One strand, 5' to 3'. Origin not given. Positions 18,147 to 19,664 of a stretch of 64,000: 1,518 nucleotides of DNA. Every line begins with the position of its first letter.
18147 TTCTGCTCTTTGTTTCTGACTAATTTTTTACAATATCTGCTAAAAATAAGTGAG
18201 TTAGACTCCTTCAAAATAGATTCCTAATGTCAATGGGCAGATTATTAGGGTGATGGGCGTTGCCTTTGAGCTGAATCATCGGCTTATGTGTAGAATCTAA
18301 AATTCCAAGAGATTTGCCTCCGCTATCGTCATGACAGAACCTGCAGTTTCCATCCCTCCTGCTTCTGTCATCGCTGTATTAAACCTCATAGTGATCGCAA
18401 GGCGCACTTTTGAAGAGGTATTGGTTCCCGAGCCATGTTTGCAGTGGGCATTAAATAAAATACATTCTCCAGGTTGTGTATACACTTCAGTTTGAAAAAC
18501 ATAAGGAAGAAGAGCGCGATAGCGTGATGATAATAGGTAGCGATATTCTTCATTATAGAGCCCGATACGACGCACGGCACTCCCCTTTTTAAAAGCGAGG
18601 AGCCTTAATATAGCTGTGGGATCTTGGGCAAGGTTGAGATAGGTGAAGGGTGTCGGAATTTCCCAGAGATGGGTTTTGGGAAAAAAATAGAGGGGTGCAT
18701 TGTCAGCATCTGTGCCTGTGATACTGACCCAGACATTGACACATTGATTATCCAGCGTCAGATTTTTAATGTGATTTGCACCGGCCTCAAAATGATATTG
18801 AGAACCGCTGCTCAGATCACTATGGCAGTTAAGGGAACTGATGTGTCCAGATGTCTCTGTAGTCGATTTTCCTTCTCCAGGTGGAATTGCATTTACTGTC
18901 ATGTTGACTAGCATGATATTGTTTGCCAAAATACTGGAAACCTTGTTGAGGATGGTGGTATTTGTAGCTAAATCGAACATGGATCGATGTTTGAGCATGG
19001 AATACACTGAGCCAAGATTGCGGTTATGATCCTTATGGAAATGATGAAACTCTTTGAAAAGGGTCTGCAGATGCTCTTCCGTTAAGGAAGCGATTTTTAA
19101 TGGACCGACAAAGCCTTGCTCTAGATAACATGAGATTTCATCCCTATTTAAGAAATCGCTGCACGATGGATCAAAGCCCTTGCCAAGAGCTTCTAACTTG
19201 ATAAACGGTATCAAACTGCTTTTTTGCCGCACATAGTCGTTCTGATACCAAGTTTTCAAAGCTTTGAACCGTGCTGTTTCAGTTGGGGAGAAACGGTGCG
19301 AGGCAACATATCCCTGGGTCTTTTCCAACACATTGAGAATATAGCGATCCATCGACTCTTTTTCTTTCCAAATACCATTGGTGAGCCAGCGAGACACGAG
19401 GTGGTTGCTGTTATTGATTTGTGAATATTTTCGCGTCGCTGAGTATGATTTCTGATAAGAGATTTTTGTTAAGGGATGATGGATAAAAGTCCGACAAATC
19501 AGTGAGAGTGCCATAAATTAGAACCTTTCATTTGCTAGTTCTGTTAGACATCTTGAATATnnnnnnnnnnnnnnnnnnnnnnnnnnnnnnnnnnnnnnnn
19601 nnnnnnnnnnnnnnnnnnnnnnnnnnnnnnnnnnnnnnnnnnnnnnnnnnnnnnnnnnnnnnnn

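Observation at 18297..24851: Co-oriented cluster: membrane-anchored CPT-like kinase followed by four tandem PhyH-type dioxygenase paralogs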

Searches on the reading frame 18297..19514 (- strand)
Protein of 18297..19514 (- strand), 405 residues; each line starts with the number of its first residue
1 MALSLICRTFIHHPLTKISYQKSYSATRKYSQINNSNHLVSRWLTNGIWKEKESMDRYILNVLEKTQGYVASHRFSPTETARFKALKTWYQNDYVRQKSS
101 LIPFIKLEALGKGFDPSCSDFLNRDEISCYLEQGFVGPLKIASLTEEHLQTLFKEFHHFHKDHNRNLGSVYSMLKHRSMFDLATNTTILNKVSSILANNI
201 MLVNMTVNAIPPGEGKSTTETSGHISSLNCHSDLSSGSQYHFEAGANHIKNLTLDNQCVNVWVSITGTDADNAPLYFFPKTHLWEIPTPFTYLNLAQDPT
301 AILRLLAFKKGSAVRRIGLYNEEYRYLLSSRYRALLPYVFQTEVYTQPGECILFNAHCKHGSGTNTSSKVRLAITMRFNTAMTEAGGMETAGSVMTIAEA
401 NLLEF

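Call 3: search_protein_families(library=pfam, proteins=[window:18297-19514:-], max_evalue=1)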
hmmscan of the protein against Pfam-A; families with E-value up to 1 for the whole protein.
window:18297-19514:- (405 aa): 4 families
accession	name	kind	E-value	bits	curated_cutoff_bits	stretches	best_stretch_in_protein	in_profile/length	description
PF05721.19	PhyH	-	7.5e-10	39.9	22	2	173-286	54-154/213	Phytanoyl-CoA dioxygenase (PhyH)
PF13499.12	EF-hand_7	-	0.013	16.3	30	1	114-166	11-54/67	EF-hand domain pair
PF08907.16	DUF1853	-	0.1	12.6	25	1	33-101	196-264/285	Domain of unknown function (DUF1853)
PF21232.3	Yme1-like_N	-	0.17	12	27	0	33-59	28-54/61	Yme1-like, N-terminal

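Call 4: search_protein_families(library=ncbifam, proteins=[window:18297-19514:-], max_evalue=1)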
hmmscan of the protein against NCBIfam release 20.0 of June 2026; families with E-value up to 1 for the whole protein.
window:18297-19514:- (405 aa): 2 families
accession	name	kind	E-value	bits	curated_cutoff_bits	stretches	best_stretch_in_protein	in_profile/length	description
TIGR01762.1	chlorin-enz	subfamily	0.00018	20.9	226.3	1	124-379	5-247/288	chlorinating enzyme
TIGR04324.1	SpoChoClust_2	subfamily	0.00044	19.9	150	1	347-384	181-218/248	sporadic carbohydrate cluster 2OG-Fe(II) oxygenase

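Call 5: find_homologous_proteins(query=window:18297-19514:-)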
Query window:18297-19514:- (405 aa): 18 proteins with E <= 0.001 among 1908 candidates.
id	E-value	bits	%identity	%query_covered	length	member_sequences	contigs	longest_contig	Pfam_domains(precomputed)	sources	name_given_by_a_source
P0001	3.4e-275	930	100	100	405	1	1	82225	PF05721.20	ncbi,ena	-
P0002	2.0e-155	536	63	91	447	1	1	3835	PF05721.20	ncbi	-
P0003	3.7e-145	502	58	97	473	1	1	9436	PF05721.20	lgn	-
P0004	1.3e-142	494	68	80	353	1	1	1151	PF05721.20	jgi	jgi:ectoine hydroxylase-related dioxygenase (phytanoyl-CoA dioxygenase family)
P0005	9.4e-139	481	59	89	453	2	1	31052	PF05721.20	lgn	-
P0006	3.2e-138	479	58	88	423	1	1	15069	PF05721.20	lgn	-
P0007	1.3e-137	477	56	90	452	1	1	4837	PF05721.20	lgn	-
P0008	2.1e-137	477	59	89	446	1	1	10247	PF05721.20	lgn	-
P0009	5.3e-133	462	56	89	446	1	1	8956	PF05721.20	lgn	-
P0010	6.5e-121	422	53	89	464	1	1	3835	PF05721.20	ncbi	-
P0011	1.5e-119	418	52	90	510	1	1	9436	PF05721.20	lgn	-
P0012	1.4e-116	408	49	99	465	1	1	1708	PF05721.20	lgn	-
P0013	4.5e-115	403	50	95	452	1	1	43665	PF05721.20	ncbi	-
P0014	5.6e-115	403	50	96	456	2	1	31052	PF05721.20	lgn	-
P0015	5.2e-114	400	50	95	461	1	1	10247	PF05721.20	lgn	-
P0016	1.5e-111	392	50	89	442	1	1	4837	PF05721.20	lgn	-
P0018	4.7e-48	183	31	93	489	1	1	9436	PF05721.20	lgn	-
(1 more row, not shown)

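Call 7: find_encoding_contigs(protein=P0001, flank=10000, max_places=3)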
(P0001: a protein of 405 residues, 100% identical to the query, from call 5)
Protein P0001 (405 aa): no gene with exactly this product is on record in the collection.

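Call 8: find_encoding_contigs(protein=P0005, flank=10000, max_places=3)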
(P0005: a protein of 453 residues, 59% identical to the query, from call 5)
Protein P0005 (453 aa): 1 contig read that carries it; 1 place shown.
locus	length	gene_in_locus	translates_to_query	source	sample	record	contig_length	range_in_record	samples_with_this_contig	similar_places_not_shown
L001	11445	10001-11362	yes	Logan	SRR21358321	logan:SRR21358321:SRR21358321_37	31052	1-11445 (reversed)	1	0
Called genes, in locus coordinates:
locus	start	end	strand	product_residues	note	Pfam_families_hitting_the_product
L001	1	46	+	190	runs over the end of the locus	PF18573:BclA_C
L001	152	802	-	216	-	PF13302:Acetyltransf_3, PF00583:Acetyltransf_1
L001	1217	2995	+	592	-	PF01368:DHH, PF02272:DHHA1, PF17768:RecJ_OB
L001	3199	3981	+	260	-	-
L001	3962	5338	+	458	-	PF05721:PhyH (weak)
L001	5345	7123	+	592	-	PF28380:AstC-like_C, PF00300:His_Phos_1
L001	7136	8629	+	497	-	PF05721:PhyH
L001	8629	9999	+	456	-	PF05721:PhyH (weak)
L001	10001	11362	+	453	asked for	PF05721:PhyH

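Call 9: find_encoding_contigs(protein=P0013, flank=10000, max_places=3)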
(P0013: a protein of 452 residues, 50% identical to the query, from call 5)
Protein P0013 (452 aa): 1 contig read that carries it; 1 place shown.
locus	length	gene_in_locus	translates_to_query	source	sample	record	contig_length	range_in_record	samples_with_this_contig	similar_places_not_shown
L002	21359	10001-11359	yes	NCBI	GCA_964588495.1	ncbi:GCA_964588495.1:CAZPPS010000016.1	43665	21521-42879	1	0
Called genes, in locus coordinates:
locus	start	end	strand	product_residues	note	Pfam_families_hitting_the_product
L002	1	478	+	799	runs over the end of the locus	PF10354:BMT5-like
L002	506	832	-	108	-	-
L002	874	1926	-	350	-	PF00924:MS_channel_2nd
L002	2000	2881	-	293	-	PF00126:HTH_1, PF03466:LysR_substrate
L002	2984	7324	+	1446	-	-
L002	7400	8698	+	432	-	PF05721:PhyH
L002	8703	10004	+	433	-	PF05721:PhyH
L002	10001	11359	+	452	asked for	PF05721:PhyH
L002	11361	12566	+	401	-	PF05721:PhyH (weak)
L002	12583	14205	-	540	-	PF28380:AstC-like_C, PF00300:His_Phos_1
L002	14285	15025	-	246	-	-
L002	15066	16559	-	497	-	-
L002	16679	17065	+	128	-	-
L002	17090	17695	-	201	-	PF02525:Flavodoxin_2, PF03358:FMN_red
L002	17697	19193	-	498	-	PF00479:G6PD_N, PF02781:G6PD_C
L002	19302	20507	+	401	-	PF13173:AAA_14, PF13401:AAA_22 (faint), PF13635:DUF4143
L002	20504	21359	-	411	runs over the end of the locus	PF07690:MFS_1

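Call 15: find_related_loci(query=A1, collection=genome_contigs, flank=10000)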
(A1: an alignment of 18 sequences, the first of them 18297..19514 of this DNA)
Query A1 (405 aa) in genome_contigs; peptide patterns used: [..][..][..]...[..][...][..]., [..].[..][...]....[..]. (x = any residue, [..] = any of these).
45 stretches matched a pattern; 2 encode a relative of the query (tblastn E <= 1e-3); 1 distinct loci.
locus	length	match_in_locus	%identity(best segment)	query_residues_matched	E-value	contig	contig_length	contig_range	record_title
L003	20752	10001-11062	63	43-403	1e-149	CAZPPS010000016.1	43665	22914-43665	MAG TPA_asm: uncultured bacterium isolate SRP262948_co1_220 genome assembly, contig: NODE_803_length_43665_cov_7.594955,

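Call 18: find_encoding_contigs(protein=P0006, flank=10000, max_places=2)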
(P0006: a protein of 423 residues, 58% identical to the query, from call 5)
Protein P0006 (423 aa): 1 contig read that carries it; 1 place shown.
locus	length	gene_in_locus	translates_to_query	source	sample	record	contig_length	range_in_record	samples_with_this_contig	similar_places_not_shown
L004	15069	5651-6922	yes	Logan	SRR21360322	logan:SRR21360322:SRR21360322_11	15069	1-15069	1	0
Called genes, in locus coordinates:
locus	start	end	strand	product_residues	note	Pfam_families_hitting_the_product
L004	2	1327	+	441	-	?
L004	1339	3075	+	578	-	PF28380:AstC-like_C, PF00300:His_Phos_1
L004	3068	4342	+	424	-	PF05721:PhyH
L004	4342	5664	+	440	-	-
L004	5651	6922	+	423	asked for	PF05721:PhyH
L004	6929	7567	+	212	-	PF06414:Zeta_toxin (faint), PF07931:CPT, PF13671:AAA_33 (faint)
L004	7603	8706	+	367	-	PF01637:ATPase_2, PF12775:AAA_7 (faint), PF13401:AAA_22, PF13173:AAA_14 (faint)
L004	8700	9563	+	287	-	-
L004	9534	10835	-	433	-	PF04775:Bile_Hydr_Trans, PF02129:Peptidase_S15 (weak), PF00326:Peptidase_S9 (faint), PF08840:BAAT_C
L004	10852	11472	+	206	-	PF21549:PRDM2_PR, PF00856:SET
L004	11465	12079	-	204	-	PF01346:FKBP_N, PF00254:FKBP_C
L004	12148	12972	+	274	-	PF01479:S4 (weak), PF00849:PseudoU_synth_2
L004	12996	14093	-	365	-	PF01264:Chorismate_synt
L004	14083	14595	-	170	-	PF01202:SKI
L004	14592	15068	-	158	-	?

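Call 19: find_encoding_contigs(protein=P0007, flank=10000, max_places=2)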
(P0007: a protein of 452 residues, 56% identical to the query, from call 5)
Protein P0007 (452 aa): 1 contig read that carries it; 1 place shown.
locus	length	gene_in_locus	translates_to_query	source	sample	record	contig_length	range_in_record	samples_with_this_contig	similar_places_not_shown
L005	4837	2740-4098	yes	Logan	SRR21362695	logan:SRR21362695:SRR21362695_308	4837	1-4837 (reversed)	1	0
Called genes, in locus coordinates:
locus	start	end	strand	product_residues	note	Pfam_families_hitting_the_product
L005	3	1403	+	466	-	?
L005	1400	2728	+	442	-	PF05721:PhyH (weak)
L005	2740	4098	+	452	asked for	PF05721:PhyH (weak)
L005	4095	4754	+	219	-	PF06414:Zeta_toxin (faint), PF07931:CPT, PF13671:AAA_33 (weak)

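Call 20: find_encoding_contigs(protein=P0003, flank=10000, max_places=2)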
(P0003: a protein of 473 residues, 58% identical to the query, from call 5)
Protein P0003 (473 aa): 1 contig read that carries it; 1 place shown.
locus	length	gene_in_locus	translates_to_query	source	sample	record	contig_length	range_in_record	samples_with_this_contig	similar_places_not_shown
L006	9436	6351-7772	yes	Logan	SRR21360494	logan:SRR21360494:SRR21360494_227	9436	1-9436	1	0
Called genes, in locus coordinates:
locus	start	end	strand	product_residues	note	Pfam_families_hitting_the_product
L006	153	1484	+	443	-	PF05721:PhyH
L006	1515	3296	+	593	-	PF28380:AstC-like_C, PF00300:His_Phos_1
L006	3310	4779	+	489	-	PF05721:PhyH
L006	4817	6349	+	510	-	PF05721:PhyH (weak)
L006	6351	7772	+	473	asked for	PF05721:PhyH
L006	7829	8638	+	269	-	PF00153:Mito_carr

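Call 21: find_encoding_contigs(protein=P0008, flank=10000, max_places=2)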
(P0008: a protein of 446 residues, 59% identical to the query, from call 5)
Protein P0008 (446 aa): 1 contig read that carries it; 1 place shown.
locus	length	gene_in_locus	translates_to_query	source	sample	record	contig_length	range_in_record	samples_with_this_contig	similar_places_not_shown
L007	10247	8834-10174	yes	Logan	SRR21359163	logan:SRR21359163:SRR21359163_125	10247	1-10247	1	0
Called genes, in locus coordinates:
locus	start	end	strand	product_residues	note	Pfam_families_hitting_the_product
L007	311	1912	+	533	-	PF03219:TLC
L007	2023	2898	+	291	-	-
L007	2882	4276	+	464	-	-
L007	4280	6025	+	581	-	PF28380:AstC-like_C, PF00300:His_Phos_1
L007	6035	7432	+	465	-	PF05721:PhyH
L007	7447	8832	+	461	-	PF05721:PhyH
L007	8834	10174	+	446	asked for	PF05721:PhyH (weak)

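Call 26: search_protein_families(library=pfam, proteins=[L004:1339-3075:+, L004:8685-9563:+, L004:7564-8706:+, L004:6929-7567:+], max_evalue=0.01)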
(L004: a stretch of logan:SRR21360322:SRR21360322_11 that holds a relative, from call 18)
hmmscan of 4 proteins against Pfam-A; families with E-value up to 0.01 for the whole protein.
L004:1339-3075:+ (578 aa): 1 family
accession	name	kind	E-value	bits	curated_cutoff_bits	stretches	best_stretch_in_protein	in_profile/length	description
PF00300.27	His_Phos_1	-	6.8e-14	52.4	21.7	1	381-545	6-160/194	Histidine phosphatase superfamily (branch 1)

L004:8685-9563:+ (292 aa): 1 family
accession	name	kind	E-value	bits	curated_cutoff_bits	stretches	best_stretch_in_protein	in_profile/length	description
PF01875.22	Memo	-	0.00028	20.6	27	0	24-90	13-77/269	Memo-like protein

L004:7564-8706:+ (380 aa): 10 families
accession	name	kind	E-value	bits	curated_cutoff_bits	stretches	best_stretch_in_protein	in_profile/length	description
PF13401.12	AAA_22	-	1.3e-09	38.8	27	1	51-211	6-124/130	AAA domain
PF01637.24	ATPase_2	-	2.3e-08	34.5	33.2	1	50-195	20-137/225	ATPase domain predominantly from Archaea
PF13173.12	AAA_14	-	6.3e-08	33.1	27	0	153-225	46-113/129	AAA domain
PF12775.13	AAA_7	-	1.4e-05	25.2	25.8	1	41-105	24-88/181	P-loop containing dynein motor region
PF14516.12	AAA_35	-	6.8e-05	22.3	27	0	29-92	9-73/331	AAA-like domain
PF00004.35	AAA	-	8.5e-05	23.5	21.2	1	53-228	1-122/131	ATPase family associated with various cellular activities (AAA)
PF13191.12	AAA_16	-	0.00066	20.6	32.6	1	50-191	24-146/167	AAA ATPase domain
PF13481.12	AAA_25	-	0.0011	19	27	1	30-71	14-54/195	AAA domain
PF09820.16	AAA-ATPase_like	-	0.0015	18.8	26.1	1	41-194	22-167/201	Predicted AAA-ATPase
PF13479.12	AAA_24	-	0.0038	17.5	27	0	51-82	3-28/195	AAA domain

L004:6929-7567:+ (212 aa): 5 families
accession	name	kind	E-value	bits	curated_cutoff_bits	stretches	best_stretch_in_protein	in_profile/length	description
PF07931.18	CPT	-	8.6e-42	143.3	22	1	23-200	3-170/172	Chloramphenicol phosphotransferase-like protein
PF06414.18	Zeta_toxin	-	1.2e-05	25.3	22.3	1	16-43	11-38/199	Zeta toxin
PF13671.12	AAA_33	-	1.6e-05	25.7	27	1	23-161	1-121/143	AAA domain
PF01583.26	APS_kinase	-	0.00096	19.6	21.1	0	21-43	2-24/152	Adenylylsulphate kinase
PF13238.12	AAA_18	-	0.0053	17.6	29.4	0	24-160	1-113/128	AAA domain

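Call 33: predict_structure(alignment_id=A1)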
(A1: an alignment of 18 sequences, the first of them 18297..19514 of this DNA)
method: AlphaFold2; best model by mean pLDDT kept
length: 405 residues; sequences in the alignment: 18
mean_pLDDT: 58.4   pTM: 0.61
mean pLDDT of the five models: 58.4, 55.9, 37.5, 36.5, 34.8
residues with pLDDT >= 90: 28; 70-90: 109; 50-70: 84; < 50: 184
segments of 3 or more residues with pLDDT < 50: 1-34, 52-75, 78-107, 110-118, 223-254, 285-312, 382-400, 402-405
pLDDT, mean of each block of 10 residues (from residue 1): 32 32 34 55 63 39 38 45 44 37 41 48 76 82 91 84 57 77 89 78 80 67 45 42 41 59 89 73 47 44 47 52 56 61 84 76 78 84 37 39 43
secondary structure, 60 per line:
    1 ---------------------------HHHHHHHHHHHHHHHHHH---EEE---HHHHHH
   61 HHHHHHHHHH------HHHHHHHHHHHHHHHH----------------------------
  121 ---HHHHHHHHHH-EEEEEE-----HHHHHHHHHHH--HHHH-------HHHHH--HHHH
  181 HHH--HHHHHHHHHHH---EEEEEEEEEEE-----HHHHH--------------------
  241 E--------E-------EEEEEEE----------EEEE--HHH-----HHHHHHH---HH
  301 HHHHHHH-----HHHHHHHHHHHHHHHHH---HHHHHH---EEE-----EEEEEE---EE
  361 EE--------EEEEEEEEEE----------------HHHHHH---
elements in order: H28-45 E49-51 H55-70 H77-92 H124-133 E135-140 H146-156 H159-162 H170-174 H177-183 H186-196 E200-210 H216-220 E258-264 E275-278 H289-295 H299-307 H313-329 H333-338 E342-344 E350-355 E359-362 E371-380 H397-402

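Call 34: find_homologous_proteins(query=A1, max_evalue=0.001)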
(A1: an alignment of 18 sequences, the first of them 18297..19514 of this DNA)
Query A1 (18 sequences) (405 aa, profile of the alignment): 18 proteins with E <= 0.001 among 4595 candidates.
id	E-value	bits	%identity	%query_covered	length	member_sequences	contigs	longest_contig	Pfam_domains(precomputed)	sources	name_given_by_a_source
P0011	4.1e-224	762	52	90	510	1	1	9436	PF05721.20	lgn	-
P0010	4.6e-219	746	53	89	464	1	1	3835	PF05721.20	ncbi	-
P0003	6.1e-218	742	58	97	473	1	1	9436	PF05721.20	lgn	-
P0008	1.3e-215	734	59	89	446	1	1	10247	PF05721.20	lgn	-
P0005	4.7e-214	729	59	89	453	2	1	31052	PF05721.20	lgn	-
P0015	1.2e-213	728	50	95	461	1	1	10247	PF05721.20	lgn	-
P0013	1.5e-212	724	50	95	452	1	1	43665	PF05721.20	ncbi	-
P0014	5.0e-212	723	50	96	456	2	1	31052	PF05721.20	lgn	-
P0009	2.4e-211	720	56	89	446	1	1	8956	PF05721.20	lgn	-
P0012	1.9e-210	717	49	99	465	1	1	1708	PF05721.20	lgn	-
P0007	5.9e-209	712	56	90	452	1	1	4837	PF05721.20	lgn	-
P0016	1.6e-207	708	50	89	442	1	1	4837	PF05721.20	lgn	-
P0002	1.1e-205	702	63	91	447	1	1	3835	PF05721.20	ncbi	-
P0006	2.4e-205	700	58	88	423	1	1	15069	PF05721.20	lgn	-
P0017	2.4e-204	697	46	93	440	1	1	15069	-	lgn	-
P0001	1.9e-180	618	100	100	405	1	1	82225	PF05721.20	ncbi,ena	-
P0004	2.4e-175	602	68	80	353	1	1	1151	PF05721.20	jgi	jgi:ectoine hydroxylase-related dioxygenase (phytanoyl-CoA dioxygenase family)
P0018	3.0e-163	562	31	93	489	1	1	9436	PF05721.20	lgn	-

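Call 35: search_protein_representatives(alignment_id=A1)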
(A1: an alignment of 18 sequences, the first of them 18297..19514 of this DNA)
Query: 18 sequences, 455 profile positions. Proteins with E-value up to 0.001 (for the whole library): 151; up to 1e-10: 24; up to 1e-30: 19. The best 150 are listed.
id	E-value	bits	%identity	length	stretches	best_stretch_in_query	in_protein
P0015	3.9e-214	727.8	-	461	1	27-454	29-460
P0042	4.8e-155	533.0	-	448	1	26-453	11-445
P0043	4.2e-99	348.6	-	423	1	45-452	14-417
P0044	3.7e-87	309.2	-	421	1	65-450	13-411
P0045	2.1e-79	283.7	-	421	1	62-452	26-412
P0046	7.5e-64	232.4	-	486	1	29-450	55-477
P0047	2.0e-60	221.1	-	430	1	51-451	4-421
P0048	3.0e-58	213.9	-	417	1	54-452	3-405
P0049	5.9e-55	203.1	-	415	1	51-452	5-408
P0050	1.5e-54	201.7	-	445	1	55-451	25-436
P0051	3.1e-52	194.1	-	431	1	88-446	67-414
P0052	7.3e-52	192.9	-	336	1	133-448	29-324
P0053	1.9e-49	184.9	-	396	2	271-450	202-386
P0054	2.4e-48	181.3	-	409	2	133-447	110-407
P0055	8.7e-39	149.8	-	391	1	125-441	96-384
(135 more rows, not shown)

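Call 64: find_encoding_contigs(protein=P0051, flank=10000, max_places=2)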
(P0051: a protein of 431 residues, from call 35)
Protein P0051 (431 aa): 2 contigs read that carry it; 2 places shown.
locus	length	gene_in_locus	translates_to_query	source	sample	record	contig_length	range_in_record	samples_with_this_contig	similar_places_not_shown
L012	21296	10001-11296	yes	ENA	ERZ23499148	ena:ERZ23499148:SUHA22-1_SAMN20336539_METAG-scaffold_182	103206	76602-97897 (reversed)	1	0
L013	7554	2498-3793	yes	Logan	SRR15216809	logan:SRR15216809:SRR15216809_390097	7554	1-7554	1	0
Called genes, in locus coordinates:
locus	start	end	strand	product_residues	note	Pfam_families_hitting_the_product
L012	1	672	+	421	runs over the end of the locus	PF05721:PhyH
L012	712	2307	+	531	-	PF01554:MatE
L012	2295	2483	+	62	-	-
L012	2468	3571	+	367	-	PF00348:polyprenyl_synt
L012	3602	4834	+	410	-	PF05977:MFS_3 (weak), PF07690:MFS_1, PF00083:Sugar_tr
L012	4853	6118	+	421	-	PF05721:PhyH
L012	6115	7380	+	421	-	PF05721:PhyH (weak)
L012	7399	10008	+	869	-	PF19086:Terpene_syn_C_2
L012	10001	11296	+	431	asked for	PF05721:PhyH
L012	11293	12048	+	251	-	PF00106:adh_short, PF08659:KR, PF23441:SDR, PF13561:adh_short_C2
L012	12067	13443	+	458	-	PF00171:Aldedh, PF05893:LuxC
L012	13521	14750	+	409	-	PF05721:PhyH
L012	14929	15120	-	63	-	PF02599:CsrA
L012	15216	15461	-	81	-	-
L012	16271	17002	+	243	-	-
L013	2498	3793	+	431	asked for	PF05721:PhyH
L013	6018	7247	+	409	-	PF05721:PhyH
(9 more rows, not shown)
